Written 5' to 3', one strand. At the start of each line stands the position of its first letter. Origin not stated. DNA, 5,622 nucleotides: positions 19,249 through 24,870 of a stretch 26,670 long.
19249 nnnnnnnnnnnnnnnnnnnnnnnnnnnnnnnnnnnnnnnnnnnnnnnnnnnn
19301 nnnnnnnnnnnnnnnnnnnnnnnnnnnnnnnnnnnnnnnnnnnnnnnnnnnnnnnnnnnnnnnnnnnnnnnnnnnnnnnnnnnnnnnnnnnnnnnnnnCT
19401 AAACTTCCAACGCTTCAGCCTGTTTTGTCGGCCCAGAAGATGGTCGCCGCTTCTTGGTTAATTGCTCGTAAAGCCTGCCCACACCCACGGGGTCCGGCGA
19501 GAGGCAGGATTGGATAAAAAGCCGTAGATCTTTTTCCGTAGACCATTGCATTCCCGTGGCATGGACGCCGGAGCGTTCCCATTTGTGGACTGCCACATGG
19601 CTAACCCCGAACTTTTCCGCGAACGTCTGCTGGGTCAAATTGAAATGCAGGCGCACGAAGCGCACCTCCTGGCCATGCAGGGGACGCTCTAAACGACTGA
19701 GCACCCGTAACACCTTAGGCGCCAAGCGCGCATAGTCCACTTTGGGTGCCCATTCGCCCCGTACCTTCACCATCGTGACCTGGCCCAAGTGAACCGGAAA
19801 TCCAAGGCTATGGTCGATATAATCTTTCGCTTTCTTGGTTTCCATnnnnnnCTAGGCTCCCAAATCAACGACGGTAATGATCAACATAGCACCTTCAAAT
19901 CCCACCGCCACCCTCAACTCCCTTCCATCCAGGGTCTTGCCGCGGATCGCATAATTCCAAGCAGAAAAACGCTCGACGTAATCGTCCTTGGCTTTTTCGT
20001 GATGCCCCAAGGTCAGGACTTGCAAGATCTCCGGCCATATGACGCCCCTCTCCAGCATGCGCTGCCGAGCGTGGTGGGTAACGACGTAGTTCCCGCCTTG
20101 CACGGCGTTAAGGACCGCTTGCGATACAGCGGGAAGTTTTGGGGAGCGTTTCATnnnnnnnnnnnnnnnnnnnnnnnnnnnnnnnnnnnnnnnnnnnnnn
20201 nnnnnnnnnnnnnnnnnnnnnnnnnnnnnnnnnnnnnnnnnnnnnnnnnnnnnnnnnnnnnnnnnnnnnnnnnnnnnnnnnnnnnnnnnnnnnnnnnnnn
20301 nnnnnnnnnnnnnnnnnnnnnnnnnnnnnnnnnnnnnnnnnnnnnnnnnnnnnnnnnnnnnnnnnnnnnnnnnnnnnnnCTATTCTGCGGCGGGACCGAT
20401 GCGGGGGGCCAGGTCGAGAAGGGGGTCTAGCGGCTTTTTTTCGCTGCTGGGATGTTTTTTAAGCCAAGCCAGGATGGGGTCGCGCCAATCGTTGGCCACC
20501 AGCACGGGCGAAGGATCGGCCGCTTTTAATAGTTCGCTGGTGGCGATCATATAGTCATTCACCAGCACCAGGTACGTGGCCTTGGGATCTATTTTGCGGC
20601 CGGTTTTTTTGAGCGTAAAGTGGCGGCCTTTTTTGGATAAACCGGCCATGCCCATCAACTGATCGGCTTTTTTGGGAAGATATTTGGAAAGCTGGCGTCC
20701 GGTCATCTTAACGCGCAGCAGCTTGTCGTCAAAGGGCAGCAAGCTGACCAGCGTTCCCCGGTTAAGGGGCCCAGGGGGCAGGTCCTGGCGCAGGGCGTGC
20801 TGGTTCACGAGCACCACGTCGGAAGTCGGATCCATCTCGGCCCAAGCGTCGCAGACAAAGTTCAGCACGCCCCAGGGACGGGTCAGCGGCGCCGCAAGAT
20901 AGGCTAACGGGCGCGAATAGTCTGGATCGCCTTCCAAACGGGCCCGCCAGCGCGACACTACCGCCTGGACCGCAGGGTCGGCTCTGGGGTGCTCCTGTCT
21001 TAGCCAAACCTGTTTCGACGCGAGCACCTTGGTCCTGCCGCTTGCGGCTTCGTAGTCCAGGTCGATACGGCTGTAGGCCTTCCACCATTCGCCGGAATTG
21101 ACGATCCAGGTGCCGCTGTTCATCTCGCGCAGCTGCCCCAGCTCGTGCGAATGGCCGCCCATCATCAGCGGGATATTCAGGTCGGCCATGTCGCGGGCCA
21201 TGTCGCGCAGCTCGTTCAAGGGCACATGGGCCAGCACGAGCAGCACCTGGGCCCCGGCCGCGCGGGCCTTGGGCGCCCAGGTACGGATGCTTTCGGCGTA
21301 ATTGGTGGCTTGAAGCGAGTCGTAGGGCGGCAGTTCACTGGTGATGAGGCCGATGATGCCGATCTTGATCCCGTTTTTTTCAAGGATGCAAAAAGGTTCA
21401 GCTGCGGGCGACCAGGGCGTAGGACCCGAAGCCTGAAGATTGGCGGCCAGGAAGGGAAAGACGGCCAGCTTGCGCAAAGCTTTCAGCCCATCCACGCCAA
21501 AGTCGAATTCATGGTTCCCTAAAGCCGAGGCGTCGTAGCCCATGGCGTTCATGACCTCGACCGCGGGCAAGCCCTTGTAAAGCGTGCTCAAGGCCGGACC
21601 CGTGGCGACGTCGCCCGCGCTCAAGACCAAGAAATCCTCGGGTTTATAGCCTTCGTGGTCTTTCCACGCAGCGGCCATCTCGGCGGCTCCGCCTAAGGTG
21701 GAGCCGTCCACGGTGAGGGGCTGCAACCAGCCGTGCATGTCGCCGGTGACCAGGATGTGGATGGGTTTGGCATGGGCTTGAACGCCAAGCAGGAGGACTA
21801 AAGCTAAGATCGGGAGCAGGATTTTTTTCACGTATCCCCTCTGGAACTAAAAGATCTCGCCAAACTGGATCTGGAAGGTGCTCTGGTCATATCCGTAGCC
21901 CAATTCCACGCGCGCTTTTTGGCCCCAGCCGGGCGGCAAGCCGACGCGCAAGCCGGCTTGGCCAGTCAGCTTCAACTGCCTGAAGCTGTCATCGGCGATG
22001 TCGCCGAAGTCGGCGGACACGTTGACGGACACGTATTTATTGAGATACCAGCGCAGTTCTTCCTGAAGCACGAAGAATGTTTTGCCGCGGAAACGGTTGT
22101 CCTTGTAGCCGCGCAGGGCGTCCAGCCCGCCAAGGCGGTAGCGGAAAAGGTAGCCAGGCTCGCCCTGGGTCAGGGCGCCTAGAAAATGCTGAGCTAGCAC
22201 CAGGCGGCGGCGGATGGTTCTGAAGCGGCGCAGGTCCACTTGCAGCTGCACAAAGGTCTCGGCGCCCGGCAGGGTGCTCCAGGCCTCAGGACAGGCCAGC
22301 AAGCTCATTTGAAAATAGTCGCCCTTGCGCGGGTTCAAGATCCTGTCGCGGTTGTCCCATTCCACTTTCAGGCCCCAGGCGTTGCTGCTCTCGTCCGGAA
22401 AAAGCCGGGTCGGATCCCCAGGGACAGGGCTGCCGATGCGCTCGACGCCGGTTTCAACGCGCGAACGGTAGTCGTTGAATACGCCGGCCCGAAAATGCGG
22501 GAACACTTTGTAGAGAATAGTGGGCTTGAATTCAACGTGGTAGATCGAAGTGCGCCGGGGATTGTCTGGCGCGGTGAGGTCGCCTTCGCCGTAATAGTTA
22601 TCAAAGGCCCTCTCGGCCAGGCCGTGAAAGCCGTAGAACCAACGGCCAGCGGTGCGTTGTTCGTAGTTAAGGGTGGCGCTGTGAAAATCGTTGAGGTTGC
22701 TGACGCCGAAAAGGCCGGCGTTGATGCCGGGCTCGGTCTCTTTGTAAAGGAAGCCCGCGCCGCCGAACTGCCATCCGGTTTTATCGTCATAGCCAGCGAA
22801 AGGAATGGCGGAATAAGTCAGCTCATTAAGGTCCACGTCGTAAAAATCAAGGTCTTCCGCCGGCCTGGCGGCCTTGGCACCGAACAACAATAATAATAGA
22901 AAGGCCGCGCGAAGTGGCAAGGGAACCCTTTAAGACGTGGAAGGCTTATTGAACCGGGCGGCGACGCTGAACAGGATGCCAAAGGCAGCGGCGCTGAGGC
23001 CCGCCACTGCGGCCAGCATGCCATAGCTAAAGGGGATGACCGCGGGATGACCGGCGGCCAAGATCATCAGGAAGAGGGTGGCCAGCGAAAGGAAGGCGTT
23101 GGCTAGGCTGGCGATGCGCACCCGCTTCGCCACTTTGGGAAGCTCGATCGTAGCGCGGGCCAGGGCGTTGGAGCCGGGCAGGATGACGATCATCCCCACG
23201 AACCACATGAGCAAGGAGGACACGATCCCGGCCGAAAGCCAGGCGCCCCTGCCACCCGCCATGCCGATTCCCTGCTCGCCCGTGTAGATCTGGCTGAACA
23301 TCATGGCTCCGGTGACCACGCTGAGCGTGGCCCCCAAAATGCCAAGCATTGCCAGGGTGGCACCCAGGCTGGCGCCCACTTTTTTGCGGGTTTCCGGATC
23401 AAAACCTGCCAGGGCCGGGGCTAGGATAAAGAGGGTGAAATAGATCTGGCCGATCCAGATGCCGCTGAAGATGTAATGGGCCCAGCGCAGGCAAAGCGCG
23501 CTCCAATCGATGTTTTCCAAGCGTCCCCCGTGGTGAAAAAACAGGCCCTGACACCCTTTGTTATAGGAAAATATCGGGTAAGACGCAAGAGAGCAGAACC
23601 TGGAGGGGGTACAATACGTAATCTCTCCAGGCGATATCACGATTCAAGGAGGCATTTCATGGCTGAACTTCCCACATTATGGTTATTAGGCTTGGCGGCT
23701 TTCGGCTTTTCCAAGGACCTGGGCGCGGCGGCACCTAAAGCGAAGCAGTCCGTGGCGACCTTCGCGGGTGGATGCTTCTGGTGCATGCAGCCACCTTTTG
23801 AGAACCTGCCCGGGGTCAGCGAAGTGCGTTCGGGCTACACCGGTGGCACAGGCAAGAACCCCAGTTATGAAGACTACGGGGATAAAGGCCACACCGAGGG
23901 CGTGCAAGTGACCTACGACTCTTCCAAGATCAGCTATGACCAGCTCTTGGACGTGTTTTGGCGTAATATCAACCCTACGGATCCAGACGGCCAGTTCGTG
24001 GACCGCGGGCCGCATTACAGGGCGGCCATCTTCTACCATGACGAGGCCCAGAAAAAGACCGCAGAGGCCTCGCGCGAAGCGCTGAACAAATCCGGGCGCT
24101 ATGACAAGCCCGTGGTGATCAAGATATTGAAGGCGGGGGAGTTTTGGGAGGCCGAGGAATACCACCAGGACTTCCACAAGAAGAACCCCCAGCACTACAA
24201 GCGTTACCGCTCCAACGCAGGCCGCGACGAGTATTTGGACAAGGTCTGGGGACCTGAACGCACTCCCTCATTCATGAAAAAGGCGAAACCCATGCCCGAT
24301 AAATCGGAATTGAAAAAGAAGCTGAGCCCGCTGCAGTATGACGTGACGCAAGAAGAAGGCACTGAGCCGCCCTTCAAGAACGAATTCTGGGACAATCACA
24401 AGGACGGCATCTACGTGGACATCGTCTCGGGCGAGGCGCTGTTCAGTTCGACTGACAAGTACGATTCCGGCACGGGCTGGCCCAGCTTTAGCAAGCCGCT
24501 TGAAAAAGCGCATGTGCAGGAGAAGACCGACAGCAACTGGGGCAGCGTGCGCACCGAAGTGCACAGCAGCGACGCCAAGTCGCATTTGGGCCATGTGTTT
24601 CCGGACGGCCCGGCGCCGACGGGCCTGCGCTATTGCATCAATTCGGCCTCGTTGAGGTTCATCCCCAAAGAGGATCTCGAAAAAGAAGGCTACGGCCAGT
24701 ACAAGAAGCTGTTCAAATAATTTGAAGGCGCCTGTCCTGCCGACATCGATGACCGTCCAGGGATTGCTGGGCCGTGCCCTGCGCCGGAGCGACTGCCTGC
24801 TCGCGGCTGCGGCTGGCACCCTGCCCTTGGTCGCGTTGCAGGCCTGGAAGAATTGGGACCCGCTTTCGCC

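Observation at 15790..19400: AT-rich six-gene cassette of small exported/membrane proteins beside tRNA-Val: unknown accessory system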

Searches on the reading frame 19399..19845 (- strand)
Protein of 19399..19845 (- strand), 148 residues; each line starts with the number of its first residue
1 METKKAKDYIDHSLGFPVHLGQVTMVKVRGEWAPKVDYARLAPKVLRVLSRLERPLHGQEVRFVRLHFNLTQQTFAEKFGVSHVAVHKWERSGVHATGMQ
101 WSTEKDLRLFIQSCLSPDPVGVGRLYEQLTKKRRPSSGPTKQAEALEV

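Call 5: search_protein_families(library=pfam, proteins=[window:19399-19845:-], max_evalue=1)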
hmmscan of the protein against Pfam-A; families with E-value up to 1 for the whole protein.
window:19399-19845:- (148 aa): 4 families
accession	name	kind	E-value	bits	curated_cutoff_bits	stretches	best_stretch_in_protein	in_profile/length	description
PF01381.28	HTH_3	-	9.3e-05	22.8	23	1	64-92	4-32/55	Helix-turn-helix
PF13613.12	HTH_Tnp_4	-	0.01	15.9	27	1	63-89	13-39/53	Helix-turn-helix of DDE superfamily endonuclease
PF08279.18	HTH_11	-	0.095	13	25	1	66-88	12-34/55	HTH domain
PF13560.12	HTH_31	-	0.13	13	27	1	58-93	3-38/64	Helix-turn-helix domain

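Call 6: search_protein_families(library=ncbifam, proteins=[window:19399-19845:-], max_evalue=1)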
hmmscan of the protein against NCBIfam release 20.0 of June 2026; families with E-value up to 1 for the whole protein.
window:19399-19845:- (148 aa): 8 families
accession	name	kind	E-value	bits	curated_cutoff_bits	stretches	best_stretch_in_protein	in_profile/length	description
TIGR03830.1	CxxCG_CxxCG_HTH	subfamily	2.1e-08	34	61.8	1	46-95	55-104/127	type II TA system antitoxin MqsA family protein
NF007257.0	PRK09706.1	subfamily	0.0002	21.2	101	1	58-99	7-48/135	transcriptional repressor DicA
TIGR03070.1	couple_hipB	subfamily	0.00035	20.5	71.65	1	58-90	4-36/58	type II toxin-antitoxin system Y4mF family antitoxin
NF041951.1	phage_RstR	subfamily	0.0015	18.7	80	1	64-92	10-38/108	RstR family transcriptional repressor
NF040522.1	VC1465_fam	subfamily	0.0085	16.2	70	1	64-95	4-35/111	VC1465 family Xer recombination activation factor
NF047948.1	male_kill_WMK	equivalog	0.012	15.1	300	1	58-91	7-40/300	WO male-killing family protein Wmk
NF041265.1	NadS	equivalog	0.022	15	60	1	60-99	34-73/94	NadS family protein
NF007481.0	PRK10072.1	equivalog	0.14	12.7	110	1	57-97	34-74/96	HTH-type transcriptional regulator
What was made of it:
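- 19399..20154 (-): Context, not part of the block: DUF4258 toxin-like gene (19852-20154) plus an HTH/MqsA-like antitoxin-like gene (19399-19845). Intermediate GC3 of 0.63-0.66 and a native-like tetranucleotide signature. TIGR03830 at E 2e-8, below its cut-off (calls 5, 6).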

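Call 7: search_protein_families(library=padloc, proteins=[window:19399-19845:-], max_evalue=1)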
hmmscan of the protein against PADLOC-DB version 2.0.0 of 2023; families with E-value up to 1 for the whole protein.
window:19399-19845:- (148 aa): 1 family
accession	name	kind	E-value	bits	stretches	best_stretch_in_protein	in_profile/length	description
PDLC02926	HTH_VI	-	0.053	11.8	1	58-91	3-36/92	-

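Call 8: search_protein_families(library=phrogs, proteins=[window:19399-19845:-], max_evalue=1)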
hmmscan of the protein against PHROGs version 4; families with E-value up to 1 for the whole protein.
window:19399-19845:- (148 aa): 25 families
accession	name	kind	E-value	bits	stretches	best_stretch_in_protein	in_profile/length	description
phrog_7950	-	transcription regulation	6.4e-07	30.4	1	61-92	12-43/68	transcriptional repressor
phrog_5119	-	unknown function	4e-06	27.7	1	47-110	44-104/152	-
phrog_2104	-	unknown function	1.9e-05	25.8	1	57-92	40-75/103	-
phrog_8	-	transcription regulation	0.00019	22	1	54-92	165-193/346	transcriptional regulator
phrog_4779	-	transcription regulation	0.00031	22.2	1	59-98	5-44/98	transcriptional regulator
phrog_6962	-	unknown function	0.0013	20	1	58-93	3-38/73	-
phrog_38149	-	unknown function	0.01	16.8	1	53-91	5-43/190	-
phrog_57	-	head and packaging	0.019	15.8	1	70-112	13-61/199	terminase small subunit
phrog_7241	-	transcription regulation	0.02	16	1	60-93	65-98/122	transcriptional regulator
phrog_2328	-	transcription regulation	0.023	15.5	1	61-91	20-50/128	transcriptional repressor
phrog_409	-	transcription regulation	0.027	16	1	67-92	23-47/127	transcriptional regulator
phrog_34341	-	transcription regulation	0.043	15.1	1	56-93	71-108/122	transcriptional regulator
phrog_191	-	transcription regulation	0.073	14.3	0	69-92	23-46/106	CII-like transcriptional activator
phrog_4151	-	DNA, RNA and nucleotide metabolism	0.099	13.5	1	69-93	20-44/154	DNA binding protein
phrog_14076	-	transcription regulation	0.13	13.8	1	54-92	11-52/86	transcriptional regulator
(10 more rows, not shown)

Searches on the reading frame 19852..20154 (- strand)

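Call 5: search_protein_families(library=pfam, proteins=[window:19852-20154:-], max_evalue=1)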
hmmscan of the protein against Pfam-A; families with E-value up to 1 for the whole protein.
window:19852-20154:- (100 aa): 1 family
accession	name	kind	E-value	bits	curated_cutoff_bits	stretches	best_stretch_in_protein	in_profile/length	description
PF14076.12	DUF4258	-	2.5e-08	34.6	25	1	26-95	2-69/71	Domain of unknown function (DUF4258)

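Call 6: search_protein_families(library=ncbifam, proteins=[window:19852-20154:-], max_evalue=1)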
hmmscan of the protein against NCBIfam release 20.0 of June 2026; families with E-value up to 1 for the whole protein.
window:19852-20154:- (100 aa): 1 family
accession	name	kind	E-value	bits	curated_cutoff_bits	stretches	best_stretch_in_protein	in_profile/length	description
NF008179.0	PRK10927.1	equivalog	0.095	12.2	525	1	4-31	33-60/319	cell division protein FtsN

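Call 7: search_protein_families(library=padloc, proteins=[window:19852-20154:-], max_evalue=1)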
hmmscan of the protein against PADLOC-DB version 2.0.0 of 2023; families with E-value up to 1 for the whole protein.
window:19852-20154:- (100 aa): 0 families

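Call 8: search_protein_families(library=phrogs, proteins=[window:19852-20154:-], max_evalue=1)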
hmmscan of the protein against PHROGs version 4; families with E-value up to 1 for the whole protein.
window:19852-20154:- (100 aa): 0 families

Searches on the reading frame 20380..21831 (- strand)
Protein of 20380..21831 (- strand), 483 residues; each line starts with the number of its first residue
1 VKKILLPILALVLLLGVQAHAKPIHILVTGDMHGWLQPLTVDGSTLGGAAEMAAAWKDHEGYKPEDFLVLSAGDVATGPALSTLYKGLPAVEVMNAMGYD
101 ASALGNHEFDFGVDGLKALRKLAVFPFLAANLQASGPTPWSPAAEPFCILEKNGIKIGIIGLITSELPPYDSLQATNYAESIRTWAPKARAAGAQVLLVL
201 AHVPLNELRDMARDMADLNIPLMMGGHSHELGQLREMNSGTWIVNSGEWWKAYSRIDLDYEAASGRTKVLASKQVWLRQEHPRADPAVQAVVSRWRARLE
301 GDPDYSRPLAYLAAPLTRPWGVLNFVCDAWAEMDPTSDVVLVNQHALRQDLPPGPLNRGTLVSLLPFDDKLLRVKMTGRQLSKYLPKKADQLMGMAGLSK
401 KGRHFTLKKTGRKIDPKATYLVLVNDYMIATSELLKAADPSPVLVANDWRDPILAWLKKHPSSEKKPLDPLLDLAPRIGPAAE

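Call 31: find_related_loci(query=window:20380-21831:-, collection=genome_contigs, flank=10000)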
Query window:20380-21831:- (483 aa) in genome_contigs; peptide patterns used: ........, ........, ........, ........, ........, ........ (x = any residue, [..] = any of these).
133 stretches matched a pattern; 110 encode a relative of the query (tblastn E <= 1e-3); the best 80 are kept; 80 distinct loci.
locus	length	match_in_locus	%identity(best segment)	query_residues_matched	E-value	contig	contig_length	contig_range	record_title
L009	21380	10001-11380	39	4-477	3e-103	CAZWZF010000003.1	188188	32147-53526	MAG TPA_asm: uncultured bacterium isolate SRP142039_co1_38 genome assembly, contig: NODE_12_length_188188_cov_17.451558,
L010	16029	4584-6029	38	4-477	5e-93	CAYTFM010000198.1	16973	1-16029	MAG TPA_asm: uncultured Victivallales bacterium isolate binchicken_co232_176 genome assembly, contig: NODE_6617_length_1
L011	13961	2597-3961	36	18-477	7e-86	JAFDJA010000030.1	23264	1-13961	MAG: Deltaproteobacteria bacterium isolate Meg22_24_Bin_118 Meg22_24_Bin_118_scaffold_1260, whole genome shotgun sequenc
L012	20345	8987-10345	37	20-469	5e-86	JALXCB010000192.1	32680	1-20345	MAG: Anaerolineae bacterium isolate T2_metabat2_scaf2bin.134 T2_NODE_943_length_32680_cov_18.638989, whole genome shotgu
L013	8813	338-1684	37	24-469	6e-86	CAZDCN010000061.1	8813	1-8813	MAG TPA_asm: uncultured Caldilineales bacterium isolate SRP163575_co3_218 genome assembly, contig: NODE_8753_length_8813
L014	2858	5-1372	38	22-483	3e-87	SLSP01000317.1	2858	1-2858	MAG: Thermoflexales bacterium isolate CSSed165cm_611 CSSed16-5cm-211387, whole genome shotgun sequence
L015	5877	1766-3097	34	26-477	6e-84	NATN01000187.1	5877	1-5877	MAG: candidate division KSB1 bacterium 4484_87 ex4484_87_scaffold_15588, whole genome shotgun sequence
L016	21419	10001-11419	35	3-469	8e-84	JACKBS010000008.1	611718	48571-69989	MAG: Ardenticatenaceae bacterium isolate HK-STAS-CHLO-27 HK-STAS-CHLO-27_8, whole genome shotgun sequence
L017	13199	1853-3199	36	22-469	2e-83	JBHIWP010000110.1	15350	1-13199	MAG: Candidatus Promineifilaceae bacterium isolate MAG27 WDNA05_bin.10.orig_110, whole genome shotgun sequence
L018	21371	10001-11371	36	17-469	5e-83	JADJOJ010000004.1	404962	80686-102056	MAG: Candidatus Leptofilum gracile isolate Fred_BAT3C.445 tig00004866-10-4058110, whole genome shotgun sequence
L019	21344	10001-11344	35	22-469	6e-82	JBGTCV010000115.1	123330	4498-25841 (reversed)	MAG: Candidatus Promineifilaceae bacterium isolate JTS-RE128 k141_3490855, whole genome shotgun sequence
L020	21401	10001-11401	35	3-469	1e-81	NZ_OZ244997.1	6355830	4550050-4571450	MAG: Candidatus Leptofilum sp. isolate 8ea8b48c-f0bb-4fcd-991e-c07bf3e70e57 chromosome 1, complete sequence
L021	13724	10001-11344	36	22-469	1e-81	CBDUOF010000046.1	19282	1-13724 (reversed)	MAG TPA_asm: uncultured Anaerolineae bacterium isolate SRR22808126_concoct_49 genome assembly, contig: ERZ25043457.1438,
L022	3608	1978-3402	36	23-477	7e-82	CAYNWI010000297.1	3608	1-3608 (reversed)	MAG TPA_asm: uncultured Anaerolineae bacterium isolate binchicken_co196_404 genome assembly, contig: NODE_37913_length_3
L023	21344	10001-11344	36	22-469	2e-81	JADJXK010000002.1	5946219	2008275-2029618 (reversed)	MAG: Candidatus Leptofilum proximum isolate Kalu_MAXAC.106v2 tig00100734-10-59431720, whole genome shotgun sequence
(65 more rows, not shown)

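Call 35: search_protein_families(library=pfam, proteins=[window:20380-21831:-], max_evalue=0.001)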
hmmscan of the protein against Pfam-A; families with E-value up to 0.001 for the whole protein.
window:20380-21831:- (483 aa): 3 families
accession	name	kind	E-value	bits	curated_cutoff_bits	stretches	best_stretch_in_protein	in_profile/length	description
PF02872.23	5_nucleotid_C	-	1.5e-13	51.6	23.6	1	322-429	24-147/158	5'-nucleotidase, C-terminal domain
PF00149.33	Metallophos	-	3e-08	34.7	21.5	1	25-230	2-190/191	Calcineurin-like phosphoesterase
PF09587.15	PGA_cap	-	1.7e-06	28.1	27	1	90-244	69-245/255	Bacterial capsule synthesis protein PGA_cap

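Call 62: find_related_loci(query=window:20380-21831:-, collection=metagenome_contigs, flank=10000)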
Query window:20380-21831:- (483 aa) in metagenome_contigs; peptide patterns used: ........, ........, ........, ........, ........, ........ (x = any residue, [..] = any of these).
146 stretches matched a pattern; 119 encode a relative of the query (tblastn E <= 1e-3); the best 80 are kept; 80 distinct loci.
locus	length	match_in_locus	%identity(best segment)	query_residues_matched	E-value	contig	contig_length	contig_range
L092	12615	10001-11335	44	24-469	4e-113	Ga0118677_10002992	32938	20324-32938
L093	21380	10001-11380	39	4-477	2e-103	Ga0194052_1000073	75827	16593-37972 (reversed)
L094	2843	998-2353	37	26-477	2e-90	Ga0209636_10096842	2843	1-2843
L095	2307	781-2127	37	24-477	5e-91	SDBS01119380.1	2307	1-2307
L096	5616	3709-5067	37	22-477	1e-86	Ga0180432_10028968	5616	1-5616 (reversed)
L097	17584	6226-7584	37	20-469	3e-86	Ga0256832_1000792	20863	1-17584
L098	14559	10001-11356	35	19-477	1e-85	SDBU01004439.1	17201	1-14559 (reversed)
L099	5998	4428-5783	35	19-477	9e-86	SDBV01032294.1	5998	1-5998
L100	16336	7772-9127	36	19-477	1e-83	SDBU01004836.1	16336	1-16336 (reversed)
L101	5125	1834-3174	36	24-469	1e-82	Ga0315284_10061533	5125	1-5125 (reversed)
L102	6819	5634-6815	39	24-412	1e-82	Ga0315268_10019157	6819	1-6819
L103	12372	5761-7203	36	17-477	3e-82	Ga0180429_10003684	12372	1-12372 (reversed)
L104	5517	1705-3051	37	24-469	2e-82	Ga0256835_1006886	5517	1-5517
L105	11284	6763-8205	36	17-477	3e-82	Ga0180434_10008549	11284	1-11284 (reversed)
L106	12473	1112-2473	36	19-469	8e-82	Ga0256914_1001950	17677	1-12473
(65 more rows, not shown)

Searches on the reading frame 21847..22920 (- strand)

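Call 35: search_protein_families(library=pfam, proteins=[window:21847-22920:-], max_evalue=0.001)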
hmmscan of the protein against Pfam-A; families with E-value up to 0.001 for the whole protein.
window:21847-22920:- (357 aa): 1 family
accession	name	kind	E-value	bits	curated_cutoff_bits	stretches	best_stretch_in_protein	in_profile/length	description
PF01103.29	Omp85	-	4.3e-09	36.8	24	1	181-317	116-270/325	Omp85 superfamily domain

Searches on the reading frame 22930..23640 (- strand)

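Call 35: search_protein_families(library=pfam, proteins=[window:22930-23640:-], max_evalue=0.001)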
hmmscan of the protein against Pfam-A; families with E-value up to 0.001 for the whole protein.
window:22930-23640:- (236 aa): 1 family
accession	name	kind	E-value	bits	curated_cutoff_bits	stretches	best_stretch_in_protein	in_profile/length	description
PF06181.16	Urate_ox_N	-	4.6e-05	23.4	26.9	0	110-202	152-244/295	Urate oxidase N-terminal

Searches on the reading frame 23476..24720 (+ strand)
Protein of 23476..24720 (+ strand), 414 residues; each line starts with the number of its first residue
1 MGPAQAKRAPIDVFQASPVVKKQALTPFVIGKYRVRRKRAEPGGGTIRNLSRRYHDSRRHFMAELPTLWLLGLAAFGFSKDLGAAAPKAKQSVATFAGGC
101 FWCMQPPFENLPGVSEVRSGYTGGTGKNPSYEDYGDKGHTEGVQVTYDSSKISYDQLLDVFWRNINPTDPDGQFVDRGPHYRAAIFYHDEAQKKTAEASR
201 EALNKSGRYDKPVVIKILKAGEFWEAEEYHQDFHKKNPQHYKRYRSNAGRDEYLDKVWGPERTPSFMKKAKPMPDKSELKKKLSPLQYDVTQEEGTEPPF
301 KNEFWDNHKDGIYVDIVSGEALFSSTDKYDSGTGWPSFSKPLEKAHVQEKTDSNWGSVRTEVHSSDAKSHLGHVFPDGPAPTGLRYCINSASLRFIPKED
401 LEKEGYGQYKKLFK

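Call 35: search_protein_families(library=pfam, proteins=[window:23476-24720:+], max_evalue=0.001)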
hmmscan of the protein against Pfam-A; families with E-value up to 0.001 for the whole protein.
window:23476-24720:+ (414 aa): 2 families
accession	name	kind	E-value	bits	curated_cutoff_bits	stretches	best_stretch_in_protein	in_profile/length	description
PF01625.27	PMSR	-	4.4e-59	199.6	23.7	1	94-242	2-152/153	Peptide methionine sulfoxide reductase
PF01641.26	SelR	-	2.4e-47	160.1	24.9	1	283-397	1-116/116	SelR domain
